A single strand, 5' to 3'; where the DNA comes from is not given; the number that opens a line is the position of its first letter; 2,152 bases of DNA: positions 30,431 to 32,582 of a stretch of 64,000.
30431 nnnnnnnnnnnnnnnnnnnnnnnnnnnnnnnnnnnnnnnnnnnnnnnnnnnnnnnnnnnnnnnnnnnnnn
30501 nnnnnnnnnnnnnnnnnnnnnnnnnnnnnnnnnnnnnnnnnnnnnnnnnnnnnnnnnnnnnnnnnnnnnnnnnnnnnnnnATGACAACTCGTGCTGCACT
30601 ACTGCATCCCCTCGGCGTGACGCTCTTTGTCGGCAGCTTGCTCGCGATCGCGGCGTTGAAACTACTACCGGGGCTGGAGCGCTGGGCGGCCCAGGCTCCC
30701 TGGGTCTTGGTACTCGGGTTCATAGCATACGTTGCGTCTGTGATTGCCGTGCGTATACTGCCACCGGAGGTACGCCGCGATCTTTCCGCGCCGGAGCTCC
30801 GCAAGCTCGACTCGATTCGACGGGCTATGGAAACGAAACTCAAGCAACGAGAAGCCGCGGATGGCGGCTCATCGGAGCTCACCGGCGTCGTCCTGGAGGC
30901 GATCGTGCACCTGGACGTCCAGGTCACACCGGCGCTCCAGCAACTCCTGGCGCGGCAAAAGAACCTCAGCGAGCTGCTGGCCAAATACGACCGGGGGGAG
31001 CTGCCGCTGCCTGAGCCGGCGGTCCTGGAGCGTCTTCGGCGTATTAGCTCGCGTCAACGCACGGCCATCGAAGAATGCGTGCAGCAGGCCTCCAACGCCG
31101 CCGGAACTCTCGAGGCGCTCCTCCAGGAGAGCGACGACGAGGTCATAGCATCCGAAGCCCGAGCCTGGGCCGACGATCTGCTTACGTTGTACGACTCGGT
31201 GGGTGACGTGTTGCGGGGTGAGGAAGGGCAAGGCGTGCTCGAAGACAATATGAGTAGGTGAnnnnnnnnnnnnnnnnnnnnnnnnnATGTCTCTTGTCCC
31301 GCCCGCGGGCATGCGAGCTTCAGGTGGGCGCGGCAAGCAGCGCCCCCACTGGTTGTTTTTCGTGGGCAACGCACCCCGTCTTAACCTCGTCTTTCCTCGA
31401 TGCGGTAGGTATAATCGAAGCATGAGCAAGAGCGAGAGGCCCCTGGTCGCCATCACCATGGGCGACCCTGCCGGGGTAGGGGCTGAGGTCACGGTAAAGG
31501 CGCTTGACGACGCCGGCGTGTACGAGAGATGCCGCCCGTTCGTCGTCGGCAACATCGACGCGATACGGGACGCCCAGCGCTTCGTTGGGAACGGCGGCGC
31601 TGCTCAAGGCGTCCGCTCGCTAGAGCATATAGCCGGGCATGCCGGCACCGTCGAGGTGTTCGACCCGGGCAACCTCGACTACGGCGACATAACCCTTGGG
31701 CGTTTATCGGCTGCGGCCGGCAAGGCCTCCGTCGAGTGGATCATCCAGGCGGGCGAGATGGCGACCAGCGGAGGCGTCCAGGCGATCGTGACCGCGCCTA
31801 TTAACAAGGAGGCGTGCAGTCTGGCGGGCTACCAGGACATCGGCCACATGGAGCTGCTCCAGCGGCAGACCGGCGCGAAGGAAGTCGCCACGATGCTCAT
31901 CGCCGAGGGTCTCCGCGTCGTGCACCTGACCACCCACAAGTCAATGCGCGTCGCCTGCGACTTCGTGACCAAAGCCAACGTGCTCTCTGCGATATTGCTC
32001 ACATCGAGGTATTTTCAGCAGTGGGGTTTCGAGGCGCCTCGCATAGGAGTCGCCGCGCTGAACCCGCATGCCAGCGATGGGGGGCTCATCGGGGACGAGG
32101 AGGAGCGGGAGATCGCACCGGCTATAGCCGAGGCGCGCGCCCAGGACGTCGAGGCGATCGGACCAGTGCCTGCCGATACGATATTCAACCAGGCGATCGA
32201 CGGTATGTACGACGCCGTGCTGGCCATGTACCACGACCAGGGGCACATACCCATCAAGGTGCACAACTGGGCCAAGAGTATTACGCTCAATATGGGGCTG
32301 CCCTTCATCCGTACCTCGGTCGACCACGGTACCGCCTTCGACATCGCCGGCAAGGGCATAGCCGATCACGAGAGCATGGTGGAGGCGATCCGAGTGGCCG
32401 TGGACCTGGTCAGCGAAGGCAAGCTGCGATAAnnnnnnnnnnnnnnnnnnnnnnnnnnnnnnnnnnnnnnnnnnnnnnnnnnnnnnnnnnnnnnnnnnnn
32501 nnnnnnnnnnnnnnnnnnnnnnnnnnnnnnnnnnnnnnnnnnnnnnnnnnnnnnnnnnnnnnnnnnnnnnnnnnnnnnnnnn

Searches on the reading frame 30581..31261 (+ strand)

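Call 9: search_protein_families(library=pfam, proteins=[window:30581-31261:+], max_evalue=0.01)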
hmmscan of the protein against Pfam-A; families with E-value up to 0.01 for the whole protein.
window:30581-31261:+ (226 aa): 1 family
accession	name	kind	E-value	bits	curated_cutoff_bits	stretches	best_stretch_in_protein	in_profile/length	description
PF25631.1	Inovirus_capsid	-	0.0022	18.2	27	1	13-37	10-34/41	Inovirus capsid protein family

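Call 45: search_protein_families(library=ncbifam, proteins=[window:30581-31261:+], max_evalue=0.01)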
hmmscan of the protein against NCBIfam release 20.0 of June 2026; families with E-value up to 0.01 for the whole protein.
window:30581-31261:+ (226 aa): 0 families

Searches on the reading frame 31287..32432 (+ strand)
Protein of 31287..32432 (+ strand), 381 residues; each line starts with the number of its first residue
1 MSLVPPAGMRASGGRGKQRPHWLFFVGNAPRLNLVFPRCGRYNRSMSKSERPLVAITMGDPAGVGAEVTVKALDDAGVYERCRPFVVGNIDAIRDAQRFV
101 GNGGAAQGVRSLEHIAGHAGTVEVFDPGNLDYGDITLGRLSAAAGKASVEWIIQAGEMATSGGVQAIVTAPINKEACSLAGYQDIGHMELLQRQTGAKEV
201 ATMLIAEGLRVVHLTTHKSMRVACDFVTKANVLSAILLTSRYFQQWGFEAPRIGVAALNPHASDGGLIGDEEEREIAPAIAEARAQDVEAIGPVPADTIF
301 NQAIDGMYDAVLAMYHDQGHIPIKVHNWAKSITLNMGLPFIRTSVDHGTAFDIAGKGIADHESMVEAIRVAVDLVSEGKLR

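Call 9: search_protein_families(library=pfam, proteins=[window:31287-32432:+], max_evalue=0.01)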
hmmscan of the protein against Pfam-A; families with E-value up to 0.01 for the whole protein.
window:31287-32432:+ (381 aa): 1 family
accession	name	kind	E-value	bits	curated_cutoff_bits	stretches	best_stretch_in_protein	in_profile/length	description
PF04166.17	PdxA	-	2.9e-96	322.7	27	1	81-371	2-286/286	Pyridoxal phosphate biosynthetic protein PdxA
